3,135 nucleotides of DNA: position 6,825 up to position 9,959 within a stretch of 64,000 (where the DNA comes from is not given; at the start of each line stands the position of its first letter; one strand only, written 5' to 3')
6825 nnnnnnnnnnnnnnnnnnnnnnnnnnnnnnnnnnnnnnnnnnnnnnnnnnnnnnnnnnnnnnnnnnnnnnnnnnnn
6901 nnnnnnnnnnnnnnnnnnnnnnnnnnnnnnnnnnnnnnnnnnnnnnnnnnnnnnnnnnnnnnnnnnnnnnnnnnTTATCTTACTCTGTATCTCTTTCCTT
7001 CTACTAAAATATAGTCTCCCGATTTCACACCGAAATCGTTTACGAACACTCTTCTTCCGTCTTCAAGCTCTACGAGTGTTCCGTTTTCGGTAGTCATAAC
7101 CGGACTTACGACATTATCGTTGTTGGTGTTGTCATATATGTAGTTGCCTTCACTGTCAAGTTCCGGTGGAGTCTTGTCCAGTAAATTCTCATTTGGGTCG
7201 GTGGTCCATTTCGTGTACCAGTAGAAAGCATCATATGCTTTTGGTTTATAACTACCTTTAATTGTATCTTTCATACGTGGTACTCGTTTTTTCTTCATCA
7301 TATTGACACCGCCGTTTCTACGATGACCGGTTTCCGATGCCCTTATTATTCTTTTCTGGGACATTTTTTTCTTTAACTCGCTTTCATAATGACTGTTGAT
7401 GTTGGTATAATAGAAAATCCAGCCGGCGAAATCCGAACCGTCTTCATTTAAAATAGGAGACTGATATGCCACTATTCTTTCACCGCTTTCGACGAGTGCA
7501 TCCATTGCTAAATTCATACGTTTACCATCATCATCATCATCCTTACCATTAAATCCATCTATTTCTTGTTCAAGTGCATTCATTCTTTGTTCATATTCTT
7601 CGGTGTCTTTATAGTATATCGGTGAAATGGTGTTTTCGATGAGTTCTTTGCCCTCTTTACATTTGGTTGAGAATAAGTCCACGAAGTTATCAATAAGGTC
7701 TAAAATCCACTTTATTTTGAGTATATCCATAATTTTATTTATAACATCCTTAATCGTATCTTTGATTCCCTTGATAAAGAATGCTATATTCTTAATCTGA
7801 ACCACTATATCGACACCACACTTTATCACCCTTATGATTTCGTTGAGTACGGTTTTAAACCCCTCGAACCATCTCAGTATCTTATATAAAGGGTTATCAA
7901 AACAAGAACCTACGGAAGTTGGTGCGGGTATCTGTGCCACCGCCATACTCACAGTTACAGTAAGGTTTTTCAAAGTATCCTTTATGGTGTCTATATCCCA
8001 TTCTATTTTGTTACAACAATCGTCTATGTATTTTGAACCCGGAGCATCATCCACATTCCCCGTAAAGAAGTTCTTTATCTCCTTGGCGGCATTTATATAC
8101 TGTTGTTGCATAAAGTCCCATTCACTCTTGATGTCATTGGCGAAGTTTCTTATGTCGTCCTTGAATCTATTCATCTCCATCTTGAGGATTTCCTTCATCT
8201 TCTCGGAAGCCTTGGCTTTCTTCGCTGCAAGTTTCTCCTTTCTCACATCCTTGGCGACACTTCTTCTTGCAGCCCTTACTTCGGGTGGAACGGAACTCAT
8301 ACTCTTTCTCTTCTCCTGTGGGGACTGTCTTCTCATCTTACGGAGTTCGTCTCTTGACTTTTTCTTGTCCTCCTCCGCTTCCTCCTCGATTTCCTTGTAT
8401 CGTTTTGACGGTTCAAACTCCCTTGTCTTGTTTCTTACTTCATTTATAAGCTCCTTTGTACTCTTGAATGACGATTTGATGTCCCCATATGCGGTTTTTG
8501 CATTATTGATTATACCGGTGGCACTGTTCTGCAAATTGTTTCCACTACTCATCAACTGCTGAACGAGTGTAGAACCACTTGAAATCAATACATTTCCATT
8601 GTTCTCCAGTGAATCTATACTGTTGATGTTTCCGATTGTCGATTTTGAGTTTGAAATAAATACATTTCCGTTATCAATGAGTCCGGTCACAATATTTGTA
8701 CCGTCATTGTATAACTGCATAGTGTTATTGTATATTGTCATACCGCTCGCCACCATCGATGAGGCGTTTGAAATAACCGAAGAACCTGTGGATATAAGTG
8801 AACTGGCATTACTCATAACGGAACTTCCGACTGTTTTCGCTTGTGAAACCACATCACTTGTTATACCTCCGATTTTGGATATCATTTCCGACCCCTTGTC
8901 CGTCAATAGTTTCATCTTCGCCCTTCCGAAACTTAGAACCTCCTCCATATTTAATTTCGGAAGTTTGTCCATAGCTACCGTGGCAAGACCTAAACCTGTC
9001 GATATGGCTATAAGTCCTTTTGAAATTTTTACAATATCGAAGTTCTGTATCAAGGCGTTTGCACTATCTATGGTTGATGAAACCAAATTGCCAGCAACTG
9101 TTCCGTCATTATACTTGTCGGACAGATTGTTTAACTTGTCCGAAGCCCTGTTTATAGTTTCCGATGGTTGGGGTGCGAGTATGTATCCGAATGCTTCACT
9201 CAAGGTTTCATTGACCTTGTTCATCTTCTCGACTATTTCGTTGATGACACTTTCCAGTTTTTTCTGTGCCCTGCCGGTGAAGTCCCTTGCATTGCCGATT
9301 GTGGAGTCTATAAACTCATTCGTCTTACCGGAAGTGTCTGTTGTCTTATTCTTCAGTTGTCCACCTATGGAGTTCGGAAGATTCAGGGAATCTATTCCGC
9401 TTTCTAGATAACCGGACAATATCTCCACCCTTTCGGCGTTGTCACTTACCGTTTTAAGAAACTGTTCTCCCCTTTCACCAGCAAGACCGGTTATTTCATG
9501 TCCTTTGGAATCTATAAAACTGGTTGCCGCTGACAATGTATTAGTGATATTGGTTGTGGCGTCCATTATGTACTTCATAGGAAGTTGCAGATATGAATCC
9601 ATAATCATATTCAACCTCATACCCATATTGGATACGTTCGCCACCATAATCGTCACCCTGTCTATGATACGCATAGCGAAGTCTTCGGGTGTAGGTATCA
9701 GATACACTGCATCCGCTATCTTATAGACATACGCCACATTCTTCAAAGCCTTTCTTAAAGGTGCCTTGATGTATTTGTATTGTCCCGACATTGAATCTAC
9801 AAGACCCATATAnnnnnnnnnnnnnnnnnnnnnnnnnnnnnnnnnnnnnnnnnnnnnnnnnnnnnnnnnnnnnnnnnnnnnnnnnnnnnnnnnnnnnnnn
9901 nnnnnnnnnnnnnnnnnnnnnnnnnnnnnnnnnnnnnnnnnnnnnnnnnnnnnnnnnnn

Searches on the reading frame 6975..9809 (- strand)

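Call 4: search_protein_families(library=pfam, proteins=[window:6975-9809:-], max_evalue=1)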
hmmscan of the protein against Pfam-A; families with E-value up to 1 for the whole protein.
window:6975-9809:- (944 aa): 5 families
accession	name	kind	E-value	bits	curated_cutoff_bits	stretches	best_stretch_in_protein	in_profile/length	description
PF02601.20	Exonuc_VII_L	-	0.00013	22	35.9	0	408-550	138-260/315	Exonuclease VII, large subunit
PF11571.13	Med27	-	0.00091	20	25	1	683-737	20-75/86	Mediator complex subunit 27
PF12732.12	YtxH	-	0.011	16.6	37.5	0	411-455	22-66/71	YtxH-like protein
PF06103.16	DUF948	-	0.061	14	37.2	0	168-205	25-62/89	Bacterial protein of unknown function (DUF948)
PF06248.19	Zw10_N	-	0.54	11.3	26.3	1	433-496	12-73/93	Centromere/kinetochore Zw10 N-terminal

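Call 5: search_protein_families(library=phrogs, proteins=[window:6975-9809:-], max_evalue=0.01)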
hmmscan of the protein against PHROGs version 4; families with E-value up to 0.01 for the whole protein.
window:6975-9809:- (944 aa): 0 families

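Call 115: search_protein_families(library=ncbifam, proteins=[window:6975-9809:-], max_evalue=0.1)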
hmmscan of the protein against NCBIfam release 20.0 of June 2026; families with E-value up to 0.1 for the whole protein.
window:6975-9809:- (944 aa): 1 family
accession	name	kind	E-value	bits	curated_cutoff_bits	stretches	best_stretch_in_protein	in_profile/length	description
TIGR01069.2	mutS2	equivalog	0.0065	14.8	400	1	432-552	502-620/790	endonuclease MutS2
